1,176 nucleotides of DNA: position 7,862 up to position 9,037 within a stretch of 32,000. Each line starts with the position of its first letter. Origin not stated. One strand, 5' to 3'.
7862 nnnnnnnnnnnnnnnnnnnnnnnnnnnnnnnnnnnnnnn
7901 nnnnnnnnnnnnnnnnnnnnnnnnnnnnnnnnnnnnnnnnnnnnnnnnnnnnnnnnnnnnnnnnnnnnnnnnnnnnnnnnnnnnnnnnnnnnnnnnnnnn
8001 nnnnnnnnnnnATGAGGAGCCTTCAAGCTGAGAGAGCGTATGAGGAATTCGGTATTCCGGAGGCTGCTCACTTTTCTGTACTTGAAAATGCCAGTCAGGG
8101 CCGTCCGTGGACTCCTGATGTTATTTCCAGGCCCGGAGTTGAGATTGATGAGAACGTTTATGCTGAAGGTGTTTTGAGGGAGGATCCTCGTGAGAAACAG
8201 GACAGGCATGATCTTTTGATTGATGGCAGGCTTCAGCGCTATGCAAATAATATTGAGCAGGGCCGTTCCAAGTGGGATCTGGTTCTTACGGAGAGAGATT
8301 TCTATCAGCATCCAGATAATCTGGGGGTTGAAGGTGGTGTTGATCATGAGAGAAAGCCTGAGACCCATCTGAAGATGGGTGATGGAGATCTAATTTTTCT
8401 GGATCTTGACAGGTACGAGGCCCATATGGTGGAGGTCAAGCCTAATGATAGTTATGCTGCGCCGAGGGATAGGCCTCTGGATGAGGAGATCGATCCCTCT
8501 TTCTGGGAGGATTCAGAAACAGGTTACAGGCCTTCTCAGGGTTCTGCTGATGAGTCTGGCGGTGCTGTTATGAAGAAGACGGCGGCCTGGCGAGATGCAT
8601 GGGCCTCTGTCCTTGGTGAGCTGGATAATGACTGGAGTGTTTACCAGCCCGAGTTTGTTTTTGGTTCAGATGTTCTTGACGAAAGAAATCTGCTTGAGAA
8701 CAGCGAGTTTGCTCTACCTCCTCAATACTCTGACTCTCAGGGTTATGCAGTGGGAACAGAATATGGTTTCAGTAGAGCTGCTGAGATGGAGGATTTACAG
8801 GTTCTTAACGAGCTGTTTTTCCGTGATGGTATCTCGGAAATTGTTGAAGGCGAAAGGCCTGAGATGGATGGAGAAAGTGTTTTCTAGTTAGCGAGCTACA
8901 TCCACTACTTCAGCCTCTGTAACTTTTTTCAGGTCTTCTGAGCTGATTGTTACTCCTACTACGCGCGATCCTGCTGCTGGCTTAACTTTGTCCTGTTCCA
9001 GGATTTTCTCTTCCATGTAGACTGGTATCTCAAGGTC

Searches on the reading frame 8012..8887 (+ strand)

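Call 90: search_protein_families(library=pfam, proteins=[window:8012-8887:+], max_evalue=0.01)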
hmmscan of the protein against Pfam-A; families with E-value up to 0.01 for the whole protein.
window:8012-8887:+ (291 aa): 1 family
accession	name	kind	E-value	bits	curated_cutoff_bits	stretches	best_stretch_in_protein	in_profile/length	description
PF12025.13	Phage_C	-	0.0051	17.1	25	0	187-225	22-65/68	Phage protein C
